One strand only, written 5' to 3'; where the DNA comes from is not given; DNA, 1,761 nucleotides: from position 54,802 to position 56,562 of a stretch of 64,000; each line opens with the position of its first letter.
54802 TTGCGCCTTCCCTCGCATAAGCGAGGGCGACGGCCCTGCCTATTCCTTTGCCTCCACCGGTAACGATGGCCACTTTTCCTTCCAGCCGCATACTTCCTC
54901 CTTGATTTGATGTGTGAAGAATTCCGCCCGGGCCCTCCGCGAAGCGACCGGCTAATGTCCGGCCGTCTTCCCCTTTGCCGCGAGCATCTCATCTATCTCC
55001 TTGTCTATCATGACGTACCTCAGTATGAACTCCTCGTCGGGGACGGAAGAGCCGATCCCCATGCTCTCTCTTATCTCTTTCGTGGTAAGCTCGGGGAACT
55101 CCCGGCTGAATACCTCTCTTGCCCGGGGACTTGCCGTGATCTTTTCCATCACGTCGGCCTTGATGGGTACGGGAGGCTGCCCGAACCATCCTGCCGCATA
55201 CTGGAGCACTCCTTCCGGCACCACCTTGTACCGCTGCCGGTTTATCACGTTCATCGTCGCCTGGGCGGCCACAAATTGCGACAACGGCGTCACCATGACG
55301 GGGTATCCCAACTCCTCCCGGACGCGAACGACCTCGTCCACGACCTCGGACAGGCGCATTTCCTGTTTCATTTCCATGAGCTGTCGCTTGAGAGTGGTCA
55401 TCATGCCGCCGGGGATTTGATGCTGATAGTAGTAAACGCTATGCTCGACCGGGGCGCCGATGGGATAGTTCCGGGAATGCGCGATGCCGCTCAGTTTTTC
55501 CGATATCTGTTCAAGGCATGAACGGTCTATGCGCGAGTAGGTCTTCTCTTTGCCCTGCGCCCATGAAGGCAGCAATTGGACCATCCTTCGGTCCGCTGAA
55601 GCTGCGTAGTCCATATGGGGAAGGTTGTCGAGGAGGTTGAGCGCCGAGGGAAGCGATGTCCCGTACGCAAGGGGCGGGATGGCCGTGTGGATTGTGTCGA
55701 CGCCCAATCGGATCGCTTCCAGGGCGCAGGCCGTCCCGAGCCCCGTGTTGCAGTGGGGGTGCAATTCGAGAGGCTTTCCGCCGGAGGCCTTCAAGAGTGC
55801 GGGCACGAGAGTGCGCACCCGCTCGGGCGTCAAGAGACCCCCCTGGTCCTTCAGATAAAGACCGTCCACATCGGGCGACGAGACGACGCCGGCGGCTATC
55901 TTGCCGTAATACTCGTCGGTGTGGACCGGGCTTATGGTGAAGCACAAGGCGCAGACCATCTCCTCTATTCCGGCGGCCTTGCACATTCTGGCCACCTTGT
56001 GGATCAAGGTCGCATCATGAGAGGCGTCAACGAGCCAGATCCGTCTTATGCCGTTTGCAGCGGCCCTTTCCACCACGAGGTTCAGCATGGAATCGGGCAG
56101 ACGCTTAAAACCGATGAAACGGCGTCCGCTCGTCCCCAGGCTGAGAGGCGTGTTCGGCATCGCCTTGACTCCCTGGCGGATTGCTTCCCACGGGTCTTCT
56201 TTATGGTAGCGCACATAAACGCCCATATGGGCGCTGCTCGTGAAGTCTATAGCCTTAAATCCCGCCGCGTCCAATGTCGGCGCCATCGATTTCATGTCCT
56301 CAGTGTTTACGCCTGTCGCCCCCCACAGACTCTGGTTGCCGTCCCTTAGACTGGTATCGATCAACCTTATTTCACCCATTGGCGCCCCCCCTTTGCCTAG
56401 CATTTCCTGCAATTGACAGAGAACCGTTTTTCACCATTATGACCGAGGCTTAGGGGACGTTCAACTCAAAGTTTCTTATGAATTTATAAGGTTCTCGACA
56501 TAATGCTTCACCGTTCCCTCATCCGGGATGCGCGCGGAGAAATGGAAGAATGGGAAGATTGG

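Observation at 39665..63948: Unrecognised combination: split PEP-synthase-like kinase, biotin-less carboxyltransferase, UbiX without UbiD, twin UPF0261 proteins and an OYE reductase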

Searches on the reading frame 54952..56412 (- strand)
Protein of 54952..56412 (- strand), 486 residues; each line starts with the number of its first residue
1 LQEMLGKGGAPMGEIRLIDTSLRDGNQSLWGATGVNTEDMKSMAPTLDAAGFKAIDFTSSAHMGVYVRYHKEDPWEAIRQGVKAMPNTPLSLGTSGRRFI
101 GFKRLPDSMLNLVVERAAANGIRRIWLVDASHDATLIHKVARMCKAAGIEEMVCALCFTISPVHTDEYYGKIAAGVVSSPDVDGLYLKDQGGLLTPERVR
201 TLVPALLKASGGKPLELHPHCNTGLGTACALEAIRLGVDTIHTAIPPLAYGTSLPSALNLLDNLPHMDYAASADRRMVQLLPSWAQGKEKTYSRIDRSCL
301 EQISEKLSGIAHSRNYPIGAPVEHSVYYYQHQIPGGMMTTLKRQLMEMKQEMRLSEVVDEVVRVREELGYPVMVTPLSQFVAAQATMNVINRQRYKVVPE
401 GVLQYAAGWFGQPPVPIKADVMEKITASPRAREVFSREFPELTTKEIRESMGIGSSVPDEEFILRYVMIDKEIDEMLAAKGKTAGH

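Call 4: search_protein_families(library=pfam, proteins=[window:54952-56412:-])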
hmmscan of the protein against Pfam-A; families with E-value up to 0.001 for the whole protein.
window:54952-56412:- (486 aa): 2 families
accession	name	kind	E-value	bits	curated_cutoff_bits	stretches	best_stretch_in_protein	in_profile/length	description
PF02436.23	PYC_OADA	-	6.2e-29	101.6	27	1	329-480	2-164/201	Conserved carboxylase domain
PF00682.25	HMGL-like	-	1.3e-12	48.1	29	2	177-245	151-220/260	HMGL-like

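Call 7: search_protein_families(library=ncbifam, proteins=[window:54952-56412:-], max_evalue=0.001)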
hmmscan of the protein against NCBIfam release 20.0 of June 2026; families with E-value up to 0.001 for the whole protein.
window:54952-56412:- (486 aa): 18 families
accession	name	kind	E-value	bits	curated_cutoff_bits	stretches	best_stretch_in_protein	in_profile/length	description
NF006761.0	PRK09282.1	domain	3.3e-93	313.1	402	2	14-290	3-275/591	pyruvate carboxylase subunit B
TIGR01108.1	oadA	equivalog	5.1e-83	279.5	756.5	1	18-479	2-439/582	sodium-extruding oxaloacetate decarboxylase subunit alpha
NF008985.0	PRK12331.1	equivalog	8.7e-83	278.6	718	1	13-479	2-443/465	oxaloacetate decarboxylase subunit alpha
NF010644.0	PRK14041.1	equivalog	1.8e-80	270.8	734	1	16-471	4-431/467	pyruvate carboxylase subunit B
NF009231.0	PRK12581.1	equivalog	1.7e-64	218.1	954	1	14-424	12-399/468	oxaloacetate decarboxylase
NF010643.0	PRK14040.1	subfamily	3e-62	210.9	892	1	15-427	7-393/595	oxaloacetate decarboxylase subunit alpha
NF010645.0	PRK14042.1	equivalog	7.3e-58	196.7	1182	1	17-430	6-393/596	pyruvate carboxylase subunit B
NF008984.0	PRK12330.1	equivalog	2e-56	191.9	827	1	15-431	6-397/500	methylmalonyl-CoA carboxytransferase subunit 5S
NF009554.0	PRK12999.1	equivalog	7.7e-44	149.8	965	1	14-477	533-989/1147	pyruvate carboxylase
TIGR01235.1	pyruv_carbox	equivalog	2.6e-35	121.2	1114.45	1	15-413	531-920/1143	pyruvate carboxylase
NF006049.0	PRK08195.1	subfamily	2e-10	40.3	229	1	13-245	6-226/344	4-hyroxy-2-oxovalerate/4-hydroxy-2-oxopentanoic acid aldolase,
TIGR03217.1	4OH_2_O_val_ald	equivalog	4.4e-10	39.2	286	1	14-246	2-222/334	4-hydroxy-2-oxovalerate aldolase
TIGR02146.1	LysS_fung_arch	equivalog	1.1e-08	34.7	413.55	1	173-245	144-216/344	homocitrate synthase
TIGR02660.1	nifV_homocitr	equivalog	4.8e-08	32.7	462.9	1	179-245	153-218/365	homocitrate synthase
NF002085.0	PRK00915.1-2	subfamily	1.9e-07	30.2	517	1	175-245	161-230/504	2-isopropylmalate synthase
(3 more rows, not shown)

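Call 40: search_solved_structures(query=window:54952-56412:-, max_evalue=1e-10, show_alignments=3)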
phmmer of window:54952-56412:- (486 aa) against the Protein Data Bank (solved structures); distinct sequences matched with E-value up to 1e-10: 29.
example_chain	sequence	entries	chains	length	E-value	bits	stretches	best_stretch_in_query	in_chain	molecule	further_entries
5ks8_C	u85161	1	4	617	1.1e-57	199.1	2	12-294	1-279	Pyruvate carboxylase subunit beta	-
2nx9_A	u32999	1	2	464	5.2e-55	190.3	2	15-293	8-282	Oxaloacetate decarboxylase 2, subunit alpha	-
1rqb_A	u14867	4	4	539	3.5e-49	171.1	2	14-269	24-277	transcarboxylase 5S subunit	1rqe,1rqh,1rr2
1u5j_A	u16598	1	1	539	9.2e-49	169.7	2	14-269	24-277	transcarboxylase 5S subunit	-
1s3h_A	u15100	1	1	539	1.2e-48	169.3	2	14-274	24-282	transcarboxylase 5S subunit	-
3ho8_A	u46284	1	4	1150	1.4e-30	109.8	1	13-261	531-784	Pyruvate carboxylase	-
8gk8_C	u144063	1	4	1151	1.4e-30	109.8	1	13-261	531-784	Pyruvate carboxylase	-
4hnu_A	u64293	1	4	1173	1.4e-30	109.7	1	13-261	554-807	Pyruvate carboxylase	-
4hnt_A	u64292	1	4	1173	1.5e-30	109.7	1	13-261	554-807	Pyruvate carboxylase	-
3bg5_A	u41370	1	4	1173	1.5e-30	109.7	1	13-261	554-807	Pyruvate carboxylase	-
4hnv_A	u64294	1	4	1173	1.5e-30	109.7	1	13-261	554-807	Pyruvate carboxylase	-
3hb9_A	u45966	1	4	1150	4.4e-30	108.1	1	13-261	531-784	Pyruvate carboxylase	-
3hbl_A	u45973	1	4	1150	6.8e-30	107.5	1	13-261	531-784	Pyruvate carboxylase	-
9ueq_A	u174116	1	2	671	1.1e-29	106.8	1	15-414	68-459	Pyruvate carboxylase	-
9ubg_A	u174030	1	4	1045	4.8e-29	104.7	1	15-414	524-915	Pyruvate carboxylase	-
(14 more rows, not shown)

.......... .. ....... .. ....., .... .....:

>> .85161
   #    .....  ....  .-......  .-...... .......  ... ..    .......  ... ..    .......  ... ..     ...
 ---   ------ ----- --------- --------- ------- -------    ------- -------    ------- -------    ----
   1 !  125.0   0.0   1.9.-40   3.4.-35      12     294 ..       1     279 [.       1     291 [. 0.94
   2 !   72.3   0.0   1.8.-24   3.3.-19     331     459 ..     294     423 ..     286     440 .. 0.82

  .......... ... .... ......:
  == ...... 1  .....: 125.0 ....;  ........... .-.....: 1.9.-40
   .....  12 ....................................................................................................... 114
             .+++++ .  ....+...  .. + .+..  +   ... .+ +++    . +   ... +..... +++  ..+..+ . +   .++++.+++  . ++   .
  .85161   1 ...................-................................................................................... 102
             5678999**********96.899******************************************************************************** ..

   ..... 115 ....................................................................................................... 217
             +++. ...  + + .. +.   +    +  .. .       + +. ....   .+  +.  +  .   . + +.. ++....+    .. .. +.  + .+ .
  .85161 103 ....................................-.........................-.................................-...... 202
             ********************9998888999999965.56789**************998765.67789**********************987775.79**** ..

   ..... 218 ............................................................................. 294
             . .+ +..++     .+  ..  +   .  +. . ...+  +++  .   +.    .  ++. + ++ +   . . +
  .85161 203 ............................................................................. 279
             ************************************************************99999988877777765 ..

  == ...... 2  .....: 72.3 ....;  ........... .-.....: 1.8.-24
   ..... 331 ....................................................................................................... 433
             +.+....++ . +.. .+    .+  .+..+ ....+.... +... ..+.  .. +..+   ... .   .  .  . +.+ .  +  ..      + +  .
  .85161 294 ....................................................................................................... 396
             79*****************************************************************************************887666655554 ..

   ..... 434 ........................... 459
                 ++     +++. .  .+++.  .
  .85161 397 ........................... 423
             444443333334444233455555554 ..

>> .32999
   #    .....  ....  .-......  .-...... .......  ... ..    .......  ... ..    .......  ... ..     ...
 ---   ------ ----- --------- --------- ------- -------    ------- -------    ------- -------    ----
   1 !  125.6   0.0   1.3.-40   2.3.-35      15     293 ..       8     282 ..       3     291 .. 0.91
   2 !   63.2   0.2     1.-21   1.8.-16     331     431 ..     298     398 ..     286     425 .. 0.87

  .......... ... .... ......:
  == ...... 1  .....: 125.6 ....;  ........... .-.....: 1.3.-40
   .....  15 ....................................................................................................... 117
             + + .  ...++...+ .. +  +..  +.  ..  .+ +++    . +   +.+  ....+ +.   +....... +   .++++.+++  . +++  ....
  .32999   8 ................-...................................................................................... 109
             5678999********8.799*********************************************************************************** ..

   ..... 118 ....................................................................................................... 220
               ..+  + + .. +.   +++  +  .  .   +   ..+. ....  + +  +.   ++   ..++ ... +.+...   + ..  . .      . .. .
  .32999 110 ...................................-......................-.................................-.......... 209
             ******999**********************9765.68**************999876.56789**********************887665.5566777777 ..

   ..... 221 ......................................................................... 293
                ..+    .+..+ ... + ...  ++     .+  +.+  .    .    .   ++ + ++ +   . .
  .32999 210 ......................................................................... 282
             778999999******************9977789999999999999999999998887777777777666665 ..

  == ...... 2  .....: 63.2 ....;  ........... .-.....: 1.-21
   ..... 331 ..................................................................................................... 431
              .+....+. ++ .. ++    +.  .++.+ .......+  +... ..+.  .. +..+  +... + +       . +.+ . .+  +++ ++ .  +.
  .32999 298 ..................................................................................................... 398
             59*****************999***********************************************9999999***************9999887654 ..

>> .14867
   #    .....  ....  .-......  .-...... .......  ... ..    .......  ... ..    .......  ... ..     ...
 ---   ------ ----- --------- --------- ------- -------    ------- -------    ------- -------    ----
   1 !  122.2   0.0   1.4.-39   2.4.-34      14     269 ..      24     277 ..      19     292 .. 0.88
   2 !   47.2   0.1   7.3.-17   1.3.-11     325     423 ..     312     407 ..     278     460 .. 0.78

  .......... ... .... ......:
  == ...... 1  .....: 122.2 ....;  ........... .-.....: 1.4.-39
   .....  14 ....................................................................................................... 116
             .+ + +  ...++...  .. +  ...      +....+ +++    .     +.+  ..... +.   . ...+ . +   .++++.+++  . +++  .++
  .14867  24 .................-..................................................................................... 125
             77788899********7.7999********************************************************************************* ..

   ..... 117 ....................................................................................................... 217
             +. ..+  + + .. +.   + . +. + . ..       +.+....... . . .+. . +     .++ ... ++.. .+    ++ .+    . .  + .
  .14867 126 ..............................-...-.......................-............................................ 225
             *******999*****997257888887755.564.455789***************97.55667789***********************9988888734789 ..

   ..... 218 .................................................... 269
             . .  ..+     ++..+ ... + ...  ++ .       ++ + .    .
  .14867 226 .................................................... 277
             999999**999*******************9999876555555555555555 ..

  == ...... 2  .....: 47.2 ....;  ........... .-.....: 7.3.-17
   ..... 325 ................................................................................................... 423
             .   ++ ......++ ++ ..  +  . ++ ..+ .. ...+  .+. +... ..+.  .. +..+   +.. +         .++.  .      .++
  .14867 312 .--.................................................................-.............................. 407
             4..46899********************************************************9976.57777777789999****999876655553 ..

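Call 53: search_dna_similar(query=window:54952-56412:-, collection=plasmids, mode=protein, max_rows=30)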
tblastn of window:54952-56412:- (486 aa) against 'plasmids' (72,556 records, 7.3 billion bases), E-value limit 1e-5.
Records with a match: 154; places in all: 167; records where one place covers at least 80% of the query: 148.
Best place of each record, by identity: <60% 154.
By first word of the organism name: Agrobacterium 21; Clostridioides 12; Rhizobium 11; Sinorhizobium 9; Paracoccus 8; Rhodococcus 5; Burkholderia 5; Novosphingobium 4; Klebsiella 4; Acinetobacter 4; and 52 more.
By predicted mobility (MOB-suite, as given by PLSDB): non-mobilizable 84; conjugative 51; mobilizable 19.
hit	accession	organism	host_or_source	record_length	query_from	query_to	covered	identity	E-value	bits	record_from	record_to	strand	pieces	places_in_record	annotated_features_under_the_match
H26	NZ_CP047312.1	Pseudomonas putida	whole organism,soil sample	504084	11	479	97%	44.4%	2e-115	381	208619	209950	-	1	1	biotin carboxyl carrier protein | biotin carboxylase N-terminal domain-containing protein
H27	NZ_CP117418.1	Novosphingobium humi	Single cell,Soil from military shooting ...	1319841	12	486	98%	42.4%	2e-103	346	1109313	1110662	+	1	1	none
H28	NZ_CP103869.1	Novosphingobium humi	pure culture,soil biofilm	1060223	12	486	98%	42.2%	4e-102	342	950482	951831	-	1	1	none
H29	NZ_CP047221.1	Sphingobium yanoikuyae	cell culture,sludge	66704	12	478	96%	42.0%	8e-104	347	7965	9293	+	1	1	biotin carboxyl carrier protein | biotin carboxylase N-terminal domain-containing protein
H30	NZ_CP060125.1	Sphingobium yanoikuyae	Cell culture,soil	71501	12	478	96%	42.0%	8e-104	347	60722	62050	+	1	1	biotin carboxyl carrier protein | biotin carboxylase N-terminal domain-containing protein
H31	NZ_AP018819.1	Sphingomonas bisphenolicum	-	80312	12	478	96%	42.0%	8e-104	347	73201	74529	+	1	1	biotin carboxyl carrier protein | biotin carboxylase N-terminal domain-containing protein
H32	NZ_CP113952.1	Rhodococcus sp. JS3073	culture,soil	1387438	15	479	96%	42.0%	9e-106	353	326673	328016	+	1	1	record has no annotation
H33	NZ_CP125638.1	Rhizobium leguminosarum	Phaseolus vulgaris,Pure culture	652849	12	479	96%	40.8%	7e-105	350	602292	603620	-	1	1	hypothetical protein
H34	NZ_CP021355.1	Rhodococcus oxybenzonivorans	river sediment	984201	14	478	96%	39.3%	2e-87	300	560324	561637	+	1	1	carboxyltransferase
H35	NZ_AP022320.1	Burkholderia sp. THE68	Togo hemipterus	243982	14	481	96%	37.8%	3e-91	311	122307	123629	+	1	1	pyruvate carboxylase subunit B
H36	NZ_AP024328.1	Caballeronia sp. NK8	-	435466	14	481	96%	37.8%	4e-91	310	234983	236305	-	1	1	pyruvate carboxylase subunit B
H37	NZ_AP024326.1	Caballeronia sp. NK8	-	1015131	14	481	96%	37.8%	4e-91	310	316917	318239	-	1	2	record has no annotation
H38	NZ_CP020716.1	Cnuibacter physcomitrellae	Physcomitrium patens,single cell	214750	4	476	97%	37.3%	9e-85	292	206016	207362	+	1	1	pyruvate carboxylase subunit B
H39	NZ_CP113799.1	Rhodococcus pyridinivorans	sediment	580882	15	478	95%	37.8%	1e-84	292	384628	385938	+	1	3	carboxyltransferase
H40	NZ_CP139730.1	Sulfitobacter faviae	Bacterial Culture,hydrothermal vent ...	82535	14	465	93%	37.7%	1e-75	266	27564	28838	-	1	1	hypothetical protein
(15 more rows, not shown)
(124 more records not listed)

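Call 54: get_annotated_region(hit=H31, flank=7000)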
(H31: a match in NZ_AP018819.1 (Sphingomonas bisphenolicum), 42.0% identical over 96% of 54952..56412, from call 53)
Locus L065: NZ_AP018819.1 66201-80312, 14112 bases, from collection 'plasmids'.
description: Sphingomonas bisphenolicum strain AO1 plasmid pBAR1, complete sequence
organism: Sphingomonas bisphenolicum (NCBI taxid 296544)
taxonomy: Bacteria; Pseudomonadota; Alphaproteobacteria; Sphingomonadales; Sphingomonadaceae; Sphingomonas; Sphingomonas bisphenolicum
host: -; source: -; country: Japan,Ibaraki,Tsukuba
typing (MOB-suite, as given by PLSDB): mobilizable; relaxase MOBP
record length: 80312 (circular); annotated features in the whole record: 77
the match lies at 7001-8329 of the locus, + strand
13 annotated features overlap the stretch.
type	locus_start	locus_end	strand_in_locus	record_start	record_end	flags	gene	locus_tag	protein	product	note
CDS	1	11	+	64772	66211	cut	-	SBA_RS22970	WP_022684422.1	carotenoid oxygenase family protein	-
CDS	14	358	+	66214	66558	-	-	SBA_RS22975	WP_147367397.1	hypothetical protein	-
CDS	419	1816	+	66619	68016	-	-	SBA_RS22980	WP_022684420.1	aldehyde dehydrogenase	-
CDS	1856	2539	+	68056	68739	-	-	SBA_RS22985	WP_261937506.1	nuclear transport factor 2 family protein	-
CDS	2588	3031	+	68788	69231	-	-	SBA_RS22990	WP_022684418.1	thioesterase family protein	-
CDS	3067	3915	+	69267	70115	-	-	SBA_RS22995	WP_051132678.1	3-keto-5-aminohexanoate cleavage protein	-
CDS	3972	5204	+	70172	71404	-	-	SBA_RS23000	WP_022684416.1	Tm-1-like ATP-binding domain-containing protein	-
CDS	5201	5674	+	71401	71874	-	-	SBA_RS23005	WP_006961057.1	acetyl-CoA carboxylase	GO:0006633 - fatty acid biosynthetic process [Evidence IEA]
CDS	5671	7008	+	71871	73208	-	-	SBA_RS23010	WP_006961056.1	biotin carboxylase N-terminal domain-containing protein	-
CDS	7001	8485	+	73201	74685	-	-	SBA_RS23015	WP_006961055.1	biotin carboxyl carrier protein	-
CDS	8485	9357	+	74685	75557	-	-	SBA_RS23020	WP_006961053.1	HAD hydrolase-like protein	-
CDS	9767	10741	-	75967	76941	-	-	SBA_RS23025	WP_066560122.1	Tn3 family transposase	GO:0006313 - DNA transposition [Evidence IEA]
CDS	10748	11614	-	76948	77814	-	-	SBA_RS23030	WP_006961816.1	recombinase family protein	GO:0006310 - DNA recombination [Evidence IEA]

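Call 55: get_annotated_region(hit=H33, flank=7000)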
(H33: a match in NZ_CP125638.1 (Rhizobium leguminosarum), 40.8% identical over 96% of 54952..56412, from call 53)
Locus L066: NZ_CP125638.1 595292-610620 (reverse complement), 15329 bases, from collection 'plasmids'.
description: Rhizobium leguminosarum strain BT01 plasmid pRlBT01c, complete sequence
organism: Rhizobium leguminosarum (NCBI taxid 384)
taxonomy: Bacteria; Pseudomonadota; Alphaproteobacteria; Hyphomicrobiales; Rhizobiaceae; Rhizobium; Rhizobium leguminosarum
host: -; source: Phaseolus vulgaris,Pure culture; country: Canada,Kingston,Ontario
typing (MOB-suite, as given by PLSDB): mobilizable; relaxase MOBQ
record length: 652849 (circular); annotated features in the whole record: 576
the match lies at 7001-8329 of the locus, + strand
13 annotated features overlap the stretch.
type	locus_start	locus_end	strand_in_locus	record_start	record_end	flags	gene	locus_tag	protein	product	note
CDS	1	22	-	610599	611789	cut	-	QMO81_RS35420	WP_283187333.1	PAS domain-containing protein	-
CDS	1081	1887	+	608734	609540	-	-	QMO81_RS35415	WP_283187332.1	helix-turn-helix domain-containing protein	GO:0006355 - regulation of DNA-templated transcription [Evidence IEA]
CDS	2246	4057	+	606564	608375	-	-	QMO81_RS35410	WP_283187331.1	PEP-utilizing enzyme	GO:0016310 - phosphorylation [Evidence IEA]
CDS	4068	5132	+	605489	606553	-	-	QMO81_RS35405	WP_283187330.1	PEP/pyruvate-binding domain-containing protein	-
CDS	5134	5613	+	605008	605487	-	-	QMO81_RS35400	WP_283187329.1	biotin/lipoyl-containing protein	-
CDS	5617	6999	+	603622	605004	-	-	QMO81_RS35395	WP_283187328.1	acetyl-CoA carboxylase biotin carboxylase subunit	-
CDS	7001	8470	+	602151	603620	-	-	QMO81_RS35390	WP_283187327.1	hypothetical protein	-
CDS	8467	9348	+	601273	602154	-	-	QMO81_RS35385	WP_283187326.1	HAD family hydrolase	-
CDS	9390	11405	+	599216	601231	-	-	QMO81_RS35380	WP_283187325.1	acetoacetate--CoA ligase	GO:0019287 - isopentenyl diphosphate biosynthetic process, mevalonate pathway [Evidence IEA]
CDS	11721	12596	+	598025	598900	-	-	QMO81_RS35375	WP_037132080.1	amidohydrolase family protein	-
CDS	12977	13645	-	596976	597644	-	-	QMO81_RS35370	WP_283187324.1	TetR/AcrR family transcriptional regulator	-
CDS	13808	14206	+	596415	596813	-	-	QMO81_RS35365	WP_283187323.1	hypothetical protein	-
CDS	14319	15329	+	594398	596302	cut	-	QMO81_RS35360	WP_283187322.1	ABC transporter substrate-binding protein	-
